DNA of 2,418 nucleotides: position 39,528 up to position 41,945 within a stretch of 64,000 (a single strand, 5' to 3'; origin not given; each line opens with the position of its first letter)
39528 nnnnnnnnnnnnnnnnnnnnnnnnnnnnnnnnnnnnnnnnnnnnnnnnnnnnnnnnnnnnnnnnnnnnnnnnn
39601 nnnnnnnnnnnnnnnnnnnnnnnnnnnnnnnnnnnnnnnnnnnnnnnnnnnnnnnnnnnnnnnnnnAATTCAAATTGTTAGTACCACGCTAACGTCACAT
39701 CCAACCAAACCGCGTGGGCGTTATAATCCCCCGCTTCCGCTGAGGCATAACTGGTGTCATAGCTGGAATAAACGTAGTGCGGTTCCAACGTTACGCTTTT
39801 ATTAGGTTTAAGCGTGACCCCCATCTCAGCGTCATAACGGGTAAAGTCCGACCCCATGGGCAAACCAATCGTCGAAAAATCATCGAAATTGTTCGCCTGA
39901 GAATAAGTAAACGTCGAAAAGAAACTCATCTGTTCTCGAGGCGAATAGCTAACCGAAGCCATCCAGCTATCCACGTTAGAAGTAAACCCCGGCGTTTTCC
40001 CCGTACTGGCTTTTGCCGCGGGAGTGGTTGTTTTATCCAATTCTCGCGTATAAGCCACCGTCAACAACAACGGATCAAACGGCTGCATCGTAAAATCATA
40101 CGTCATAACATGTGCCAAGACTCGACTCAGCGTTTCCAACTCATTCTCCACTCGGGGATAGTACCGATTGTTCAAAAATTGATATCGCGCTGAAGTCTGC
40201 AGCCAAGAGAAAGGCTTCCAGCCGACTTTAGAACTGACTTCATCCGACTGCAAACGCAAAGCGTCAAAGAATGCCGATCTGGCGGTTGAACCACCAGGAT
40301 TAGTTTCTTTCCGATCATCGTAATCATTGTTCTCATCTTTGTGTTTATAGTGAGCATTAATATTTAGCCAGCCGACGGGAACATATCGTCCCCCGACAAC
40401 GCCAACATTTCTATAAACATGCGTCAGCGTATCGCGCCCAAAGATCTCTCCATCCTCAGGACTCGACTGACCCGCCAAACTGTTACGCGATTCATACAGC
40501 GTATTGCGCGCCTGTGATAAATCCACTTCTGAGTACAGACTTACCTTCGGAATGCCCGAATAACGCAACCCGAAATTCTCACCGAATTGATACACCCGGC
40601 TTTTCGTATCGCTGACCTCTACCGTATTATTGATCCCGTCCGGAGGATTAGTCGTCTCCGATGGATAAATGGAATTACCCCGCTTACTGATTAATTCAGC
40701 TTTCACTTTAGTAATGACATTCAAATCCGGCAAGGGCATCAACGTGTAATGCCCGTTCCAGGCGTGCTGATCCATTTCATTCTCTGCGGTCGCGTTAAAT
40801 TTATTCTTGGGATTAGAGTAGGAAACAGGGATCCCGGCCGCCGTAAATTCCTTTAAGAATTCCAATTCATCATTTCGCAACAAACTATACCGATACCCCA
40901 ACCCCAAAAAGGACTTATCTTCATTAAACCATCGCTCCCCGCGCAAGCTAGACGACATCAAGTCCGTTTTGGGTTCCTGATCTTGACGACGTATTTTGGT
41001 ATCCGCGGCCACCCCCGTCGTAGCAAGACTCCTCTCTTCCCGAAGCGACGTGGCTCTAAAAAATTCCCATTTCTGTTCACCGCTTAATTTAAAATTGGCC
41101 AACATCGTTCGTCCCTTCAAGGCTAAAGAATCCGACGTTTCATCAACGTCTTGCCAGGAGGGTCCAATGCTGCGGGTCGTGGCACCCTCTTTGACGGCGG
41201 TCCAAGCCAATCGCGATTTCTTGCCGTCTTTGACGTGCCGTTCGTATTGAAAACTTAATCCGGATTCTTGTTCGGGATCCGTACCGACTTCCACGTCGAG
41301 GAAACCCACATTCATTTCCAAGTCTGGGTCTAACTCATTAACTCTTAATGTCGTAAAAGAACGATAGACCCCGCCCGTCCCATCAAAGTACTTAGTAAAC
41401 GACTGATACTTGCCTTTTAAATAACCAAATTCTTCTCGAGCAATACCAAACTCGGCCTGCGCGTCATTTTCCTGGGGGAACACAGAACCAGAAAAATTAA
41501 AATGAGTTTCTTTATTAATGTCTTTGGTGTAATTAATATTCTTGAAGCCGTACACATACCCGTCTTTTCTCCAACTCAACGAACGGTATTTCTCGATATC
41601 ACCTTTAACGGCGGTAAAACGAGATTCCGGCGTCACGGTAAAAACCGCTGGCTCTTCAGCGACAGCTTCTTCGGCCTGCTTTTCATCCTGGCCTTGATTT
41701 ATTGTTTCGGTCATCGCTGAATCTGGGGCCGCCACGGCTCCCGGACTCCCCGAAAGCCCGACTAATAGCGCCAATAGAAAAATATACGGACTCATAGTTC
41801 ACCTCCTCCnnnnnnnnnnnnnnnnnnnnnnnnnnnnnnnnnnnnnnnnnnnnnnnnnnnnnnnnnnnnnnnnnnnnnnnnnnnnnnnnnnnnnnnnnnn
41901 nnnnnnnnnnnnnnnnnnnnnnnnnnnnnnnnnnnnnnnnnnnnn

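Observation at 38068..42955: Complete porin-cytochrome electron conduit of an unusual composition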

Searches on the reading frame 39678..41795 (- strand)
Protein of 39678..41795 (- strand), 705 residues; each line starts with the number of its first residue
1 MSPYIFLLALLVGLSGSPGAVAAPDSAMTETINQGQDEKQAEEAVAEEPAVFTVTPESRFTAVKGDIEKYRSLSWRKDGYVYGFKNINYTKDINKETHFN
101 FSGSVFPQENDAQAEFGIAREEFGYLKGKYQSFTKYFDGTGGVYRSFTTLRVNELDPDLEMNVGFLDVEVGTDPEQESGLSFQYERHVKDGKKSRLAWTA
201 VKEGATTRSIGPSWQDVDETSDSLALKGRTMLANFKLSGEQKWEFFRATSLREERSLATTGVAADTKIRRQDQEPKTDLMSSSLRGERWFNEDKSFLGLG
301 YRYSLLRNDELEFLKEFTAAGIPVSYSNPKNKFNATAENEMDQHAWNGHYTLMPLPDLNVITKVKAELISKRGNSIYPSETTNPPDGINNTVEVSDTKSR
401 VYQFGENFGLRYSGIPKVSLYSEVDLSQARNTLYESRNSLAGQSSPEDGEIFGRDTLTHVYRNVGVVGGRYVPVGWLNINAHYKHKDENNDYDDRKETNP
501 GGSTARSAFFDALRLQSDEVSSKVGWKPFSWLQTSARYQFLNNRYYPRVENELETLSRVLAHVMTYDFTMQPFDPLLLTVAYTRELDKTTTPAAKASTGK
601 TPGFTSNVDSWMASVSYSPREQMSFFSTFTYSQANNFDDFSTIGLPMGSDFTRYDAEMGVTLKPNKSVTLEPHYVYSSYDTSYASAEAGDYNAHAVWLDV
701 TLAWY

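Call 3: search_protein_families(library=pfam, proteins=[window:39678-41795:-], max_evalue=0.01)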
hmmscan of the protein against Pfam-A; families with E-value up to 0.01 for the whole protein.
window:39678-41795:- (705 aa): 0 families

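Call 4: search_protein_families(library=ncbifam, proteins=[window:39678-41795:-], max_evalue=0.01)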
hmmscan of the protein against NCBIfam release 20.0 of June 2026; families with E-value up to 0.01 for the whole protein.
window:39678-41795:- (705 aa): 0 families

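Call 7: search_protein_families(library=pfam, proteins=[window:39678-41795:-], max_evalue=10)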
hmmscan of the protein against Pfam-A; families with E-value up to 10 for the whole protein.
window:39678-41795:- (705 aa): 1 family
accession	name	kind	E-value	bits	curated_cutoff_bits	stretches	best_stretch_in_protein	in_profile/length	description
PF10677.15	DUF2490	-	0.28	11.3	29.8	1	638-703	32-81/186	Protein of unknown function (DUF2490)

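Call 8: find_homologous_proteins(query=window:39678-41795:-, max_evalue=0.001)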
Query window:39678-41795:- (705 aa): 32 proteins with E <= 0.001 among 8000 candidates.
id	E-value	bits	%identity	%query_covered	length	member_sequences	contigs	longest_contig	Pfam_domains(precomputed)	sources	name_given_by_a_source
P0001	5.4e-253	859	58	91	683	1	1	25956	-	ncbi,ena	-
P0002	4.5e-208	711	49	94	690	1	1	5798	-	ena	-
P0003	7.8e-204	697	48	94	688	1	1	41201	-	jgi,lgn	jgi:hypothetical protein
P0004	9.0e-200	683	48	93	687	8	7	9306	-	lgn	-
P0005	2.2e-199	682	49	92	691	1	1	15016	-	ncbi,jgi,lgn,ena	-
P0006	2.5e-198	679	48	91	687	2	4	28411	-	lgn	-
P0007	1.1e-197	677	47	94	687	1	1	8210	-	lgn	-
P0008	1.5e-195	669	47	93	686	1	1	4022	-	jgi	-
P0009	5.3e-195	668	48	93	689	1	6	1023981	-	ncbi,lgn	-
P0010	8.8e-195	667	47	91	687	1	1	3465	-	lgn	-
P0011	6.6e-187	641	46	92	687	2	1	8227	-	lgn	-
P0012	9.8e-186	637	46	94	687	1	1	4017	-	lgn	-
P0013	1.5e-173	597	44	93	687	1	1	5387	-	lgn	-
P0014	1.3e-172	594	44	92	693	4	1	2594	-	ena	-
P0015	2.0e-170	586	43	92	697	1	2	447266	-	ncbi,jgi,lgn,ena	-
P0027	3.2e-143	497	38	94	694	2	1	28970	-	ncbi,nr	ncbi:MAG: hypothetical protein HY593_00910 [Candidatus Omnitrophica bacterium]|nr:hypothetical prote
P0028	1.2e-134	468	38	93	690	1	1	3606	-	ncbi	-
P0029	2.6e-89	318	30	94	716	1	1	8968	-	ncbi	-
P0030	1.8e-86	309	31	92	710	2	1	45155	-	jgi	-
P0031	6.6e-44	168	26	94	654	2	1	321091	-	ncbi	-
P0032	3.7e-29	120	26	93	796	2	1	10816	PF07635.17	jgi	jgi:hypothetical protein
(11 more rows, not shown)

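Call 11: find_related_loci(query=A1, collection=genome_contigs, flank=10000)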
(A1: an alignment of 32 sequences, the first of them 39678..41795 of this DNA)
Query A1 (705 aa) in genome_contigs; peptide patterns used: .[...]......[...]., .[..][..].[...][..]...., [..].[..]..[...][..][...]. (x = any residue, [..] = any of these).
135 stretches matched a pattern; 73 encode a relative of the query (tblastn E <= 1e-3); 72 distinct loci.
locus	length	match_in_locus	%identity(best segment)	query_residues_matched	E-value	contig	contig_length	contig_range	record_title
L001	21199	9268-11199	58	59-702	0e+0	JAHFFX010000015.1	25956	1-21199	MAG: Candidatus Omnitrophota bacterium isolate nzgw301 NODE_1509_length_25957_cov_3.034487, whole genome shotgun sequenc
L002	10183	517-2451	47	60-704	0e+0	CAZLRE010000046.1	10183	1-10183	MAG TPA_asm: uncultured Planctomycetales bacterium isolate binchicken_co16_163 genome assembly, contig: NODE_10965_lengt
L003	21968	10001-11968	48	49-704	0e+0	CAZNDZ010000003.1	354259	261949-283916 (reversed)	MAG TPA_asm: uncultured Planctomycetales bacterium isolate SRP219642_co4_309 genome assembly, contig: NODE_10_length_354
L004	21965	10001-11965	46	49-704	0e+0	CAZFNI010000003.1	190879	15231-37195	MAG TPA_asm: uncultured Planctomycetales bacterium isolate SRP342105_co1_465 genome assembly, contig: NODE_73_length_190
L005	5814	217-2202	45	40-704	0e+0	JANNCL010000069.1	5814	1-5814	MAG: Candidatus Omnitrophota bacterium isolate OTE_78_metabat_191 OTE_78_k141_3725230, whole genome shotgun sequence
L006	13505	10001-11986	43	42-704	0e+0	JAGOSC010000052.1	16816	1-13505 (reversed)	MAG: Candidatus Omnitrophota bacterium isolate Gw_Eff_bin_307 Gw_Eff_7458_length_16816_cov_5.391096, whole genome shotgu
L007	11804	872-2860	42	44-704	1e-178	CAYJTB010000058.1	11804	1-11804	MAG TPA_asm: uncultured bacterium isolate ERP125453_co1_402 genome assembly, contig: NODE_6161_length_11804_cov_9.316282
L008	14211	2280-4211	43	60-704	8e-177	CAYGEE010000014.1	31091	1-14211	MAG TPA_asm: uncultured Planctomycetales bacterium isolate ERP113451_co3_410 genome assembly, contig: NODE_984_length_31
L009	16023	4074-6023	41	53-704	1e-167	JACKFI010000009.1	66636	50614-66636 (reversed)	MAG: Candidatus Omnitrophota bacterium isolate HK-STAS-OMNI-1 HK-STAS-OMNI-1_9, whole genome shotgun sequence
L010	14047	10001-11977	42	46-704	2e-167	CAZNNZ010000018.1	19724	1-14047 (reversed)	MAG TPA_asm: uncultured Planctomycetales bacterium isolate SRP278252_co2_854 genome assembly, contig: NODE_5609_length_1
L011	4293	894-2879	40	44-704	5e-167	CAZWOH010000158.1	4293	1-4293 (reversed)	MAG TPA_asm: uncultured Planctomycetales bacterium isolate binchicken_co346_31 genome assembly, contig: NODE_7646_length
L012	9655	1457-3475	39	46-704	6e-159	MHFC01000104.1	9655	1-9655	MAG: Omnitrophica bacterium GWA2_52_8 gwa2_scaffold_37214, whole genome shotgun sequence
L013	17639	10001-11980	38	46-704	2e-157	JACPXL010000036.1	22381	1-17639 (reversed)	MAG: Candidatus Omnitrophota bacterium isolate NC_groundwater_836_Pr1_B-0.1um_47_21 Montesol18_Bp1_scaffold_640422, whol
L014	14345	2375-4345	40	46-701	2e-157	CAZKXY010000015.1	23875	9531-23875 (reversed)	MAG TPA_asm: uncultured Planctomycetales bacterium isolate binchicken_co21_270 genome assembly, contig: NODE_985_length_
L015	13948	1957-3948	39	40-705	3e-156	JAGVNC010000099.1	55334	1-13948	MAG: Candidatus Omnitrophota bacterium isolate DeMMO3_17 c_000000020304, whole genome shotgun sequence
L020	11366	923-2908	38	46-701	2e-152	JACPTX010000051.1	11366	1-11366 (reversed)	MAG: Candidatus Omnitrophota bacterium isolate NC_groundwater_743_Ag_S-0.65um_67_24 S37_SO-6_scaffold_554186, whole geno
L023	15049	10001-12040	38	40-704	2e-150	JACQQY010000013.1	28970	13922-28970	MAG: Candidatus Omnitrophota bacterium isolate NC_groundwater_1345_Ag_S-0.2um_53_61 S_p2_S4_coassembly_k141_284195, whol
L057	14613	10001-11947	26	41-702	9e-51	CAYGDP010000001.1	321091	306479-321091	MAG TPA_asm: uncultured Verrucomicrobiota bacterium isolate ERP113451_co3_44 genome assembly, contig: NODE_1_length_3210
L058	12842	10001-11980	26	26-697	6e-50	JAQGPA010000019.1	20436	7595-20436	MAG: Pedosphaera sp. isolate RYN_627 scaffold_209353, whole genome shotgun sequence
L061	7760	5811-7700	24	46-702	5e-47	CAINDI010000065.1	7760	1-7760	MAG: uncultured Verrucomicrobia bacterium isolate Kiruna2_bin-0915 genome assembly, contig: bin-0915:065/177, whole geno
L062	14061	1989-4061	25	2-697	1e-43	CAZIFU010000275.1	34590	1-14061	MAG TPA_asm: uncultured Verrucomicrobiota bacterium isolate binchicken_co165_100 genome assembly, contig: k141_269893, w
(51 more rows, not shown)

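Call 26: search_solved_structures(query=A1, max_evalue=10, show_alignments=1)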
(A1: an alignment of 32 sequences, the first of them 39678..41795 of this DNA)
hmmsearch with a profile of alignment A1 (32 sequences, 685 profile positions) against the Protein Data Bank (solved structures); distinct sequences matched with E-value up to 10: 3.
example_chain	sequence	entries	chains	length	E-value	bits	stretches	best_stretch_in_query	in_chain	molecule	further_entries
9lv7_A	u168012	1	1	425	0.89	10.8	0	231-292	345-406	Antiviral reverse transcriptase Drt2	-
9lje_A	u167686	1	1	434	1.7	9.9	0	231-292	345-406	RNA-dependent DNA polymerase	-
9c0i_A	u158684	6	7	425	1.8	9.8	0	231-292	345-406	Reverse transcriptase/maturase family protein | Antiviral reverse transcriptase Drt2 | RNA-dependent DNA polymerase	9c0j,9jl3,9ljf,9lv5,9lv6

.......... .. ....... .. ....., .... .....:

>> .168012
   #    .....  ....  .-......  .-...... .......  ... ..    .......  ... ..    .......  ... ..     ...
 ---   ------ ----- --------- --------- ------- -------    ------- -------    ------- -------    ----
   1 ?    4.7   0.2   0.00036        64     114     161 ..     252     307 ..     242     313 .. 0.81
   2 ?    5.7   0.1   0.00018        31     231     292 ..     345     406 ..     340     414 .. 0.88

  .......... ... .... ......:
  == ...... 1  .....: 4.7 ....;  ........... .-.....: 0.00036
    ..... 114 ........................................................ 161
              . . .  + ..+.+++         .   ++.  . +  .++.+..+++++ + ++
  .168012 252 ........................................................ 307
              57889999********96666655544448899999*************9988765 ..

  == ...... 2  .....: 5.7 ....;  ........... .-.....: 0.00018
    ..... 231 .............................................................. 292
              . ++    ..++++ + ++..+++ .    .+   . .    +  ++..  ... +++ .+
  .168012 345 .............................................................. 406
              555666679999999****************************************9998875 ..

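Call 27: predict_structure(alignment_id=A1)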
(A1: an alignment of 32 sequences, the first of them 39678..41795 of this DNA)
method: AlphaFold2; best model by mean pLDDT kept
length: 705 residues; sequences in the alignment: 32
mean_pLDDT: 85.2   pTM: 0.77
mean pLDDT of the five models: 85.2, 84.5, 83.5, 83.2, 81.4
residues with pLDDT >= 90: 438; 70-90: 163; 50-70: 42; < 50: 62
segments of 3 or more residues with pLDDT < 50: 1-6, 8-49, 503-505, 639-644
pLDDT, mean of each block of 10 residues (from residue 1): 46 36 27 28 33 85 92 90 92 90 93 95 93 90 74 77 97 88 98 86 85 92 97 94 98 90 89 97 96 93 97 93 87 94 98 94 98 94 85 93 97 96 97 90 67 88 98 96 97 77 49 93 96 97 89 85 97 95 93 54 80 96 95 71 58 94 92 95 71 94 82
secondary structure, 60 per line:
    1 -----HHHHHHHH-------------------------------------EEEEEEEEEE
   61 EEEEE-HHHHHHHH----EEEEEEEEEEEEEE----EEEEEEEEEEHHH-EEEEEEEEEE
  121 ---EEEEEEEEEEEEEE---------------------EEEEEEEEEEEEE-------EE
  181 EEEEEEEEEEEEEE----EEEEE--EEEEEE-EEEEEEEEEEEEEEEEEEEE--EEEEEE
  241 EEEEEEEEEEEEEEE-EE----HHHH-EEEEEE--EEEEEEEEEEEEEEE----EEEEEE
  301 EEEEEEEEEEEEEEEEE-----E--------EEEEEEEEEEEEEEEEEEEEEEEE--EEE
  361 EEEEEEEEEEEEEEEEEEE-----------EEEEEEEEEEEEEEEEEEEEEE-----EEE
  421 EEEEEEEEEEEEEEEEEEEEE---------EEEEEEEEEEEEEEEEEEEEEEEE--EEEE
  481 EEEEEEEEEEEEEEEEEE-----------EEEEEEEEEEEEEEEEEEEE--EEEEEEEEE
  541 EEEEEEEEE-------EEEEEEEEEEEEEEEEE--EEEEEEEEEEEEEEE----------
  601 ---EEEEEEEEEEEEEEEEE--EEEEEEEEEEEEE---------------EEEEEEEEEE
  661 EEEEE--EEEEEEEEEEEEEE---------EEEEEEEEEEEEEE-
elements in order (helices of 4 or more, strands of 3 or more residues): H6-13 E51-65 H67-74 E79-92 E97-106 E111-120 E124-137 E159-171 E179-194 E199-203 E206-211 E213-232 E235-255 H263-266 E268-273 E276-290 E295-317 E332-355 E358-379 E391-412 E418-441 E451-474 E477-498 E510-529 E532-549 E557-573 E576-590 E604-620 E623-635 E651-665 E668-681 E691-704

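Call 49: search_protein_families(library=pfam, proteins=[L001:11266-12567:+, L001:12548-13024:+, L001:13047-14228:+, L001:14225-14785:+, L020:3845-4369:+, L020:4680-6950:+, L020:6938-7756:+, L020:7759-9123:+, L023:12016-14391:+, L013:12003-12347:+], max_evalue=0.001)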
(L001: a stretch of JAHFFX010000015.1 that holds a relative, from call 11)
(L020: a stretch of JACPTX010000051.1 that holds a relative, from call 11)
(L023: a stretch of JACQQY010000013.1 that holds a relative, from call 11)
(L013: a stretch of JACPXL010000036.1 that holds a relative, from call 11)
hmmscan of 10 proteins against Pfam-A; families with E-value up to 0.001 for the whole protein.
L001:11266-12567:+ (433 aa): 6 families
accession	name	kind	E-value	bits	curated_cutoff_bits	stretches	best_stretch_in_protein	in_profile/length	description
PF14522.11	Cytochrome_C7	-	1.4e-12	47.7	24.8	1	45-112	12-66/67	Cytochrome c7 and related cytochrome c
PF14537.11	Cytochrom_c3_2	-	2.7e-11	44.2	25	1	64-183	1-78/79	Cytochrome c3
PF09699.15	Paired_CXXCH_1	-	7e-10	38.9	20.6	0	46-78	6-38/41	Doubled CXXCH motif (Paired_CXXCH_1)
PF02085.21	Cytochrom_CIII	-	1.8e-06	28.7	22.9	0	41-82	41-88/101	Class III cytochrome C family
PF13435.11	Cytochrome_C554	-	0.00059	21.2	20.8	0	45-77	47-84/84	Cytochrome c554 and c-prime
PF00684.25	DnaJ_CXXCXGXG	-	0.00081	20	32.7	0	143-189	10-54/65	DnaJ central domain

L001:12548-13024:+ (158 aa): 1 family
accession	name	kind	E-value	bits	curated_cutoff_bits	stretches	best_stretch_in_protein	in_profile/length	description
PF00355.32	Rieske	-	8.3e-14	51.7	20.3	1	65-146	5-88/88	Rieske [2Fe-2S] domain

L001:13047-14228:+ (393 aa): 4 families
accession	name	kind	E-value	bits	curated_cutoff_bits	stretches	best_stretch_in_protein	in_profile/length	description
PF00033.24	Cytochrome_B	-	4.5e-59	199.9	27.2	1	25-213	2-189/189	Cytochrome b/b6/petB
PF13631.11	Cytochrom_B_N_2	-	9.4e-47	159.5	27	1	95-265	2-167/169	Cytochrome b(N-terminal)/b6/petB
PF00032.22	Cytochrom_B_C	-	1.8e-15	57.4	20.7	1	267-341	1-76/102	Cytochrome b(C-terminal)/b6/petD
PF14358.11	DUF4405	-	0.00068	20.5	26.7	1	43-104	6-62/66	Domain of unknown function (DUF4405)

L001:14225-14785:+ (186 aa): 6 families
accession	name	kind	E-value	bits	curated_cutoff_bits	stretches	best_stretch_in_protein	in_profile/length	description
PF13435.11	Cytochrome_C554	-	2.5e-16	60.8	20.8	1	42-126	1-84/84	Cytochrome c554 and c-prime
PF22113.1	Mtrc-MtrF_II-IV_dom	-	5.5e-08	33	30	1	37-163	25-166/176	Outer membrane cytochrome MtrC/MtrF-like, domains II/IV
PF14522.11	Cytochrome_C7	-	1.6e-07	31.5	24.8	1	90-161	12-67/67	Cytochrome c7 and related cytochrome c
PF14537.11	Cytochrom_c3_2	-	9.1e-06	26.5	25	1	91-162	6-66/79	Cytochrome c3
PF09699.15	Paired_CXXCH_1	-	1.3e-05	25.2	20.6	0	88-127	3-38/41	Doubled CXXCH motif (Paired_CXXCH_1)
PF03264.19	Cytochrom_NNT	-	1.6e-05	25.1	24.1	0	91-134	36-80/174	NapC/NirT cytochrome c family, N-terminal region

L020:3845-4369:+ (174 aa): 4 families
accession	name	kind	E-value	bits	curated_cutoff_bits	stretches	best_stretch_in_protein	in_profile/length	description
PF14522.11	Cytochrome_C7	-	2.3e-11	43.8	24.8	2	116-174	2-67/67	Cytochrome c7 and related cytochrome c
PF02085.21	Cytochrom_CIII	-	2.2e-07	31.6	22.9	1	27-78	11-55/101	Class III cytochrome C family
PF14537.11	Cytochrom_c3_2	-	2.4e-07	31.6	25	1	44-79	2-36/79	Cytochrome c3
PF09699.15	Paired_CXXCH_1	-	0.00069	19.7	20.6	0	70-84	6-21/41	Doubled CXXCH motif (Paired_CXXCH_1)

L020:4680-6950:+ (756 aa): 3 families
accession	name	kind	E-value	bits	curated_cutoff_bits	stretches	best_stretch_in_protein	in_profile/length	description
PF00384.28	Molybdopterin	-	4.9e-22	78.9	24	1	105-512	1-351/353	Molybdopterin oxidoreductase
PF04879.21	Molybdop_Fe4S4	-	7.1e-16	58.4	22.7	1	48-102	1-55/55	Molybdopterin oxidoreductase Fe4S4 domain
PF01568.27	Molydop_binding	-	2.3e-14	53.8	26.8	1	663-746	30-106/110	Molydopterin dinucleotide binding domain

L020:6938-7756:+ (272 aa): 10 families
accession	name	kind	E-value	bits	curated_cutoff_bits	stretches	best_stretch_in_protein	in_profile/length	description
PF13247.11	Fer4_11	-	8.3e-12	45.6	26.2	1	108-169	4-67/100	4Fe-4S dicluster domain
PF12838.12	Fer4_7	-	1.7e-10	41.6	27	1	145-231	1-52/52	4Fe-4S dicluster domain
PF13237.11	Fer4_10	-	2.6e-10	40.5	25.5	2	111-157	6-53/53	4Fe-4S dicluster domain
PF13187.11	Fer4_9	-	7.7e-09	35.9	27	1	145-232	1-52/52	4Fe-4S dicluster domain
PF12797.12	Fer4_2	-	9e-09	35.2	24.5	2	50-69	1-20/22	4Fe-4S binding domain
PF13534.11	Fer4_17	-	1.1e-07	32.8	22.2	0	145-197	1-50/61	4Fe-4S dicluster domain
PF00037.32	Fer4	-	1.6e-06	28.1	21.1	1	53-69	2-18/24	4Fe-4S binding domain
PF13183.11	Fer4_8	-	4.3e-06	27.6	27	0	56-128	2-66/68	4Fe-4S dicluster domain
PF12837.12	Fer4_6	-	3.3e-05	24.1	25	0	145-158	8-21/24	4Fe-4S binding domain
PF25160.1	LdpA_Fe-S-bd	-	0.00096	19.3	27.6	0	223-236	9-22/49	LdpA Fe-S cluster-binding domain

L020:7759-9123:+ (454 aa): 1 family
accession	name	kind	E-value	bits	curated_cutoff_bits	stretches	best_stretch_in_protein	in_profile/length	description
PF03916.19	NrfD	-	3.2e-38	132.6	25.8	1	50-368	2-309/313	Polysulphide reductase, NrfD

L023:12016-14391:+ (791 aa): 3 families
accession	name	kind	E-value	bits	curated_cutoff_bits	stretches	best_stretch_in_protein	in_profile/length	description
PF00384.28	Molybdopterin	-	2e-66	224.9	24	1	113-564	1-347/353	Molybdopterin oxidoreductase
PF01568.27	Molydop_binding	-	4.7e-25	88.2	26.8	1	674-782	1-110/110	Molydopterin dinucleotide binding domain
PF04879.21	Molybdop_Fe4S4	-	3.1e-17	62.7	22.7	1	57-109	2-54/55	Molybdopterin oxidoreductase Fe4S4 domain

L013:12003-12347:+ (114 aa): 1 family
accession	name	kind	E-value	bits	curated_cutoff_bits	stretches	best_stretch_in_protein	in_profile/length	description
PF21342.2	SoxA-TsdA_cyt-c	-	0.00017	22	27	0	38-110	1-81/88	SoxA/TsdA, cytochrome c domain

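Call 50: search_protein_representatives(alignment_id=A1)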
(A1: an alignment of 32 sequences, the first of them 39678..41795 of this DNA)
Query: 32 sequences, 685 profile positions. Proteins with E-value up to 0.001 (for the whole library): 951; up to 1e-10: 732; up to 1e-30: 432. The best 150 are listed.
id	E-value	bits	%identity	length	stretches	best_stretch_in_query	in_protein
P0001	4.1e-287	970.4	-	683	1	3-685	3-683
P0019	3.1e-274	927.8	-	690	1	6-685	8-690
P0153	5.5e-266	900.6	-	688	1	1-685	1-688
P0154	4.5e-260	881.0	-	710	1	9-685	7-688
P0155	1.2e-255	866.5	-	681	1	15-682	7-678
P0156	9.7e-255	863.4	-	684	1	10-685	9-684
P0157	1.1e-254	863.3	-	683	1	1-685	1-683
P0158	1.4e-254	862.8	-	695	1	11-685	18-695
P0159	4.6e-254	861.2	-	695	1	8-685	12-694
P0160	5.0e-252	854.4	-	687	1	12-685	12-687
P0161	9.3e-252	853.5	-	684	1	5-685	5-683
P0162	8.7e-245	830.5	-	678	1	9-685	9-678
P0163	1.7e-240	816.3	-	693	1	1-685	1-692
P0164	1.8e-240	816.2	-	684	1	3-685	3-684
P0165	2.4e-237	805.9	-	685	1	11-685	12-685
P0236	1.3e-111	390.4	-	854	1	25-679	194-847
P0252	5.7e-103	361.8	-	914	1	33-685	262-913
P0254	9.6e-102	357.8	-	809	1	36-685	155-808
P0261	2.7e-97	343.1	-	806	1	24-685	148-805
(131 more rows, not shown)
